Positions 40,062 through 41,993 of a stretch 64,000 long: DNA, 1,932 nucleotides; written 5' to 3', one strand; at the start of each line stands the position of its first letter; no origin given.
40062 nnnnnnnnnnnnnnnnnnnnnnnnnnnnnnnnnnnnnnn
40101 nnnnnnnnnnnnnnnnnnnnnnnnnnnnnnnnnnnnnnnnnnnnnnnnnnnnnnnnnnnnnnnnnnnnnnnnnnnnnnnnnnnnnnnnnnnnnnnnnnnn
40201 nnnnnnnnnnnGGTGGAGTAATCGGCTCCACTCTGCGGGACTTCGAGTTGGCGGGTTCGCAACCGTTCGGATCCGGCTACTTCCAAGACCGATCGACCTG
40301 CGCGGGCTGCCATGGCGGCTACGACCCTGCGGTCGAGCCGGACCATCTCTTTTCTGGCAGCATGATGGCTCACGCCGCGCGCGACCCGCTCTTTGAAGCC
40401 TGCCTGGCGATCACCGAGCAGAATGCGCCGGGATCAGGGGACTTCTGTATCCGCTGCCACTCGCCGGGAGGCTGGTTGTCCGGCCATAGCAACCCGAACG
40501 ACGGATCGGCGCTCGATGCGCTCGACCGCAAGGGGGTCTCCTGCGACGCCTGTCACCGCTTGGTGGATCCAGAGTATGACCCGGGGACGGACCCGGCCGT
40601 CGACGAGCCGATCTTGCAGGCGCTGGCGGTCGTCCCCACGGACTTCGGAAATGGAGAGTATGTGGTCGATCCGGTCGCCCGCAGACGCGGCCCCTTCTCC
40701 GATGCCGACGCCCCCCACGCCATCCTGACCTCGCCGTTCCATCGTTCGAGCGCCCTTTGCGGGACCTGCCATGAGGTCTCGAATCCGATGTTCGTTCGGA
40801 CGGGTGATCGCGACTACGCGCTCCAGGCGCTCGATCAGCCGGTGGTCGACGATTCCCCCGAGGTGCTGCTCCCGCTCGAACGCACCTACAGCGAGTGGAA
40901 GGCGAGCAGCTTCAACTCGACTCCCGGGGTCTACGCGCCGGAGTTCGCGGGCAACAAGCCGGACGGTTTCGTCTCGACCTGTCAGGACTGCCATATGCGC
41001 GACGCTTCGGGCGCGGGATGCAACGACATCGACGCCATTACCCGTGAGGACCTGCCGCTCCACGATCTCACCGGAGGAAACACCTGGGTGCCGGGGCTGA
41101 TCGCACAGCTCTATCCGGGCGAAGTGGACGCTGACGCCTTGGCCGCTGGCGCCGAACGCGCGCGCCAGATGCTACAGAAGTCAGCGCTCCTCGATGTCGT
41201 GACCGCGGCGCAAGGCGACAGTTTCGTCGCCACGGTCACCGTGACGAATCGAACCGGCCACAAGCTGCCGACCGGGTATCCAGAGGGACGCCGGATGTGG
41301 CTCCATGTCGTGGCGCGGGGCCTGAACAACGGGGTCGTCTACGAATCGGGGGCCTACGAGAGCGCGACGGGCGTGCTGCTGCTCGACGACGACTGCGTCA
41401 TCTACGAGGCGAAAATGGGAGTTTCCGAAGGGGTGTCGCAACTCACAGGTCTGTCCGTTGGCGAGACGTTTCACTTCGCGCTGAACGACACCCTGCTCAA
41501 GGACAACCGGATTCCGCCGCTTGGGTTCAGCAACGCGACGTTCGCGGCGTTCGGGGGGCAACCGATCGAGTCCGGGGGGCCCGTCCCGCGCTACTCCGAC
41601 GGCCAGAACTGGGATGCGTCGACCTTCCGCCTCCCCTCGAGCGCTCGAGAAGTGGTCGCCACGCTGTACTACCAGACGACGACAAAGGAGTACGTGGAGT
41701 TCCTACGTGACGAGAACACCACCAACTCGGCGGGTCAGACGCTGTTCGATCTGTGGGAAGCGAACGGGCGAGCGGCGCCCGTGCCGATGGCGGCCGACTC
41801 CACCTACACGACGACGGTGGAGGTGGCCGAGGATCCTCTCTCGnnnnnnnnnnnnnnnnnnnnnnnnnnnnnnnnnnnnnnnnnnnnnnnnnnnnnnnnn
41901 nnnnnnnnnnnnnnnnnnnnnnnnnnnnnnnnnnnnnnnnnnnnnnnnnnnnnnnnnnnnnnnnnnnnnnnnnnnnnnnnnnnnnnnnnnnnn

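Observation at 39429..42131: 900-aa hexaheme cytochrome c carrying a FlgD-Ig/T9SS-type C-terminal domain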

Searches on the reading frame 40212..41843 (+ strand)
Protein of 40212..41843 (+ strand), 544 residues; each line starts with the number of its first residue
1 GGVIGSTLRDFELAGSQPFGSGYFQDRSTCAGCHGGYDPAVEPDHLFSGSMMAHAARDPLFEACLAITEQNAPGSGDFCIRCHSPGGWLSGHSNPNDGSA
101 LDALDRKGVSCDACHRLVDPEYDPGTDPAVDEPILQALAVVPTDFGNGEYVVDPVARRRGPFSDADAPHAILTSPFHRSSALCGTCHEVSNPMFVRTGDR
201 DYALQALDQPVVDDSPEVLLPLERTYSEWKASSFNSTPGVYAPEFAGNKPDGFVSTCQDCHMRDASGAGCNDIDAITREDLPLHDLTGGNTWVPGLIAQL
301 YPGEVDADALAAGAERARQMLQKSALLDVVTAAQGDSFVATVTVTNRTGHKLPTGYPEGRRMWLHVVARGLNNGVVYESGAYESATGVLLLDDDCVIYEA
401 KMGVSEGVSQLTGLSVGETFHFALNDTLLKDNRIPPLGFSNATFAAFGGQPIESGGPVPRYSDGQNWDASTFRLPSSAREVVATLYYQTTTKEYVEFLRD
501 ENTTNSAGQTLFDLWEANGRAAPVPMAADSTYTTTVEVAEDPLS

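Call 77: search_solved_structures(query=A2, max_evalue=1, show_alignments=5)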
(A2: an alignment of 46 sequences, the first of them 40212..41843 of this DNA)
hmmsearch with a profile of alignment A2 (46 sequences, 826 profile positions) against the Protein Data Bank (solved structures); distinct sequences matched with E-value up to 1: 9.
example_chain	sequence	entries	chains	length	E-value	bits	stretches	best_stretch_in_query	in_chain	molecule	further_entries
5ze8_A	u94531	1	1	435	1.3e-05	26.8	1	350-413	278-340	cytochrome c552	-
7bhq_A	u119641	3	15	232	0.0097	17.4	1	657-723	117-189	Basal-body rod modification protein FlgD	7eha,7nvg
7eh9_A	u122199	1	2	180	0.012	17.1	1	663-723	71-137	Basal-body rod modification protein FlgD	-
9wt8_A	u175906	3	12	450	0.11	13.8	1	370-410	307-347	Cytochrome c,Multiheme cytochrome c selenoprotein (MccSep)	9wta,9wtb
9wt9_A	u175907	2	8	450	0.14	13.5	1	370-410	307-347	Cytochrome c,Multiheme cytochrome c selenoprotein mutant (MccSep U325A) | Cytochrome c,Multiheme cytochrome c selenoprotein (MccSep)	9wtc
5ag9_A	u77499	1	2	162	0.18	13.2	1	611-730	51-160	Gingipain R2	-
3osv_A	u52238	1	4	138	0.25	12.7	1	660-713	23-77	Flagellar basal-body rod modification protein FlgD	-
4dh2_B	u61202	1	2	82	0.36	12.2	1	752-814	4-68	Dockerin type 1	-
4fl4_A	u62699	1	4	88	0.54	11.6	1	752-812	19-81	Glycoside hydrolase family 9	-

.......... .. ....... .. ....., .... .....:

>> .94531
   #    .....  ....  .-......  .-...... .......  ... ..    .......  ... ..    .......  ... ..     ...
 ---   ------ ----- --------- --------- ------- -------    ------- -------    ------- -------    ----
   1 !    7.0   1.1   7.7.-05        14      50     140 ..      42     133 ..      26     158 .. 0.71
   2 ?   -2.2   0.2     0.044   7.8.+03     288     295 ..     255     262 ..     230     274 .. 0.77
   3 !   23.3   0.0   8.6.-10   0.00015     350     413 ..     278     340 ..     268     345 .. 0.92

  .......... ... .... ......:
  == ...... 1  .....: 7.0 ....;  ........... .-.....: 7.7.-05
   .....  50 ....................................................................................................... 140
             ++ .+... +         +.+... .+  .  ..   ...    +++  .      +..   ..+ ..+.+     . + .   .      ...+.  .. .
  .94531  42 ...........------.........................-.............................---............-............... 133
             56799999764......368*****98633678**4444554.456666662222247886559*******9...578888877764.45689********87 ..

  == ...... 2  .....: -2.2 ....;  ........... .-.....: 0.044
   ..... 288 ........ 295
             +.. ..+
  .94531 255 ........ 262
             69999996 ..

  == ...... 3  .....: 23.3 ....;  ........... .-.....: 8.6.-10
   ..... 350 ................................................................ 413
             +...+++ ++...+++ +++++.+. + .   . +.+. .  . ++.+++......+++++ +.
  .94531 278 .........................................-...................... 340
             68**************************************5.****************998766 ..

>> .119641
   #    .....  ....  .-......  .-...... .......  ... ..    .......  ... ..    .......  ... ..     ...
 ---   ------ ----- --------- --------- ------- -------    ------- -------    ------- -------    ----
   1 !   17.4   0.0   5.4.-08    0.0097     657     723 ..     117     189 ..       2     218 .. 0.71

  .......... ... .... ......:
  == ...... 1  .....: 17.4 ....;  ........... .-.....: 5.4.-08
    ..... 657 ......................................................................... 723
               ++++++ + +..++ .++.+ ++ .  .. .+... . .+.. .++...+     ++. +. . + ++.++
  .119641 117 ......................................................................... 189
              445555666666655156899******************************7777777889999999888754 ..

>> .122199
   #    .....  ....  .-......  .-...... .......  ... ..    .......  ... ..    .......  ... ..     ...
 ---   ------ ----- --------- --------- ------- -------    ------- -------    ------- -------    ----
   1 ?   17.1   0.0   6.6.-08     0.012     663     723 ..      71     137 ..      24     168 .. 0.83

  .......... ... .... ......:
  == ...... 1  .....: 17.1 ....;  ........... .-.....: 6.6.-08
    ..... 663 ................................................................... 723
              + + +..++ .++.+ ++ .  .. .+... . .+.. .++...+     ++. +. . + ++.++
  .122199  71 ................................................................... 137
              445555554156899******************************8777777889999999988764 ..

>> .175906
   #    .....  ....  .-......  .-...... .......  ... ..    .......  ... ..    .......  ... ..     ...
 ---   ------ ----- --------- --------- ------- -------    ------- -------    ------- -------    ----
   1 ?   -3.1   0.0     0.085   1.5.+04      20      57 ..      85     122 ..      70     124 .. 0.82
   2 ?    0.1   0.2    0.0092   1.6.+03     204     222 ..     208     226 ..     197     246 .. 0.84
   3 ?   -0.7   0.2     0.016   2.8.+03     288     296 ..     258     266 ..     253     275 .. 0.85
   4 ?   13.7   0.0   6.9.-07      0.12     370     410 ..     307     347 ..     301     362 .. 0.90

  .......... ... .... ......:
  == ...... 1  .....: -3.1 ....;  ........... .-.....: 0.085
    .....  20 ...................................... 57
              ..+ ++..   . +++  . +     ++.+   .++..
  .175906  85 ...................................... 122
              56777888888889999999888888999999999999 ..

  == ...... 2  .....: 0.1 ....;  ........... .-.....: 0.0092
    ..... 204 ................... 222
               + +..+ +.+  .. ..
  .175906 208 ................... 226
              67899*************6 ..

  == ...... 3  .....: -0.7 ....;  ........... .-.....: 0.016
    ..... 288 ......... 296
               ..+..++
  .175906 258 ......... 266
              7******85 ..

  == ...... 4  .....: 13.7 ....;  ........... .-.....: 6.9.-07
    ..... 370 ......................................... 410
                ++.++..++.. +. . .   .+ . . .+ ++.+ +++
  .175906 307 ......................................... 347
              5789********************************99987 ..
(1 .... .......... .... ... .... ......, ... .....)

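Call 85: predict_structure(alignment_id=A2)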
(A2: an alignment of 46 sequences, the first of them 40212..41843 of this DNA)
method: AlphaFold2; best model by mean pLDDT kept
length: 544 residues; sequences in the alignment: 46
mean_pLDDT: 70.4   pTM: 0.77
mean pLDDT of the five models: 70.4, 66.9, 66.8, 65.9, 63.5
residues with pLDDT >= 90: 157; 70-90: 157; 50-70: 80; < 50: 150
segments of 3 or more residues with pLDDT < 50: 1-24, 32-43, 87-96, 111-185, 263-282, 539-544
pLDDT, mean of each block of 10 residues (from residue 1): 38 32 51 48 61 78 79 57 49 52 60 36 35 38 34 33 34 34 54 74 69 66 78 87 77 75 44 42 66 91 87 87 95 92 94 75 97 95 95 93 85 87 82 91 83 79 95 96 96 95 90 95 96 66 43
secondary structure, 60 per line:
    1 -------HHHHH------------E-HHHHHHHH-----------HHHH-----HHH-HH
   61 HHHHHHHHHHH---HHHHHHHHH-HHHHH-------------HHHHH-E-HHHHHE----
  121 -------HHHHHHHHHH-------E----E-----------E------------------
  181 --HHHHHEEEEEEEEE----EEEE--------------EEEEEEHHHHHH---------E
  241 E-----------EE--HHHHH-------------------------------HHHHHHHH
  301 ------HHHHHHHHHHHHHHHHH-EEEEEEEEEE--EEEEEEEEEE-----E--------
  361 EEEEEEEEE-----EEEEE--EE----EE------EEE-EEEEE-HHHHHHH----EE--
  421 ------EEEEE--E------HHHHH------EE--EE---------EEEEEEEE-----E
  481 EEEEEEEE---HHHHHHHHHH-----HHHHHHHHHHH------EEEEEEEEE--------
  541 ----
elements in order: H8-12 H27-34 H46-49 H59-71 H75-83 H85-89 H103-107 H111-115 H128-137 H183-187 E188-196 E201-204 E219-224 H225-230 H257-261 H293-300 H307-323 E325-334 E337-346 E361-369 E375-379 E396-398 E400-404 H406-412 E427-431 H441-445 E467-474 E480-488 H492-501 H507-517 E524-532

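Call 87: fold_search(model_id=the predicted structure, library=pdb)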
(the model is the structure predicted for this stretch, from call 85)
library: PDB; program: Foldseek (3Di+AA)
matches with E <= 10: 797; with E <= 0.001: 1
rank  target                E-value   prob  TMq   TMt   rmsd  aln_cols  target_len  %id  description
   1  5ze8                  4.0e-11  1.00  0.45  0.61   9.9       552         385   16  Crystal structure of a penta-heme cytochrome c552 from Thermochromatium tepidum (released 2018-04-25)
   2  6zlx                  1.3e-02  0.35  0.09  0.16  16.3       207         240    7  The structure of the ClpX-associated factor PDIP38 (released 2021-07-14)
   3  3isy                  1.8e-02  0.98  0.12  0.44   7.3       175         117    3  Crystal structure of an intracellular proteinase inhibitor (ipi, bsu11130) from bacillus subtilis at 2.61 A resolution (released 2009-09-15)
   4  9dfx_B                2.0e-02  0.28  0.10  0.14  15.5       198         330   10  Cryo-EM structure of a SUR1/Kir6.2 ATP-sensitive potassium channel in the presence of Aekatperone in the closed confor (released 2025-02-12)
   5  9dnm_A                2.4e-02  0.07  0.07  0.07  18.1       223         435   12  Structure of rat beta-arrestin 1 bound to allosteric inhibitor (released 2025-01-22)
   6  7e1y_A                2.5e-02  0.96  0.15  0.16  10.1       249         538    6  Staphylothermus marinus amylopullulanase -SmApu (released 2022-02-09)
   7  5t98_B                2.5e-02  0.89  0.11  0.08   7.6       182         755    6  Crystal structure of BuGH2Awt (released 2017-09-13)
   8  9nms_A                3.1e-02  0.33  0.11  0.16  15.9       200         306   14  R162Q mutant of inwardly rectifying potassium channel Kir7.1 (released 2026-01-28)
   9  3o0l_B                3.2e-02  0.99  0.11  0.47   8.6       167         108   11  Crystal structure of a Pfam DUF1425 family member (Shew_1734) from Shewanella sp. pv-4 at 1.81 a resolution (released 2010-08-04)
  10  7u7m_B                3.6e-02  0.23  0.10  0.14  15.4       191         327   11  Cryo-EM structure of the pancreatic ATP-sensitive potassium channel in the presence of carbamazepine and ATP with Kir6 (released 2022-08-31)
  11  7tys_B                3.6e-02  0.23  0.10  0.14  15.4       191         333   11  Cryo-EM structure of the pancreatic ATP-sensitive potassium channel bound to ATP and repaglinide with Kir6.2-CTD in th (released 2022-08-31)
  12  3sya                  3.6e-02  0.20  0.09  0.14  15.3       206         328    9  Crystal structure of the G protein-gated inward rectifier K+ channel GIRK2 (Kir3.2) in complex with sodium and PIP2 (released 2011-10-12)
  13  6rpt_A                3.8e-02  0.80  0.10  0.35   9.1       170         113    9  Structure of tick complement inhibitor CirpT1 complexed with macroglobubulin domain 4 of human complement C5 (released 2020-01-08)
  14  3syc                  3.8e-02  0.28  0.11  0.17  15.3       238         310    9  Crystal structure of the G protein-gated inward rectifier K+ channel GIRK2 (Kir3.2) D228N mutant (released 2011-10-12)
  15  2hvb_B                4.0e-02  0.90  0.12  0.44   7.9       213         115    6  Crystal structure of hypothetical protein PH1083 from Pyrococcus horikoshii OT3 (released 2007-01-28)
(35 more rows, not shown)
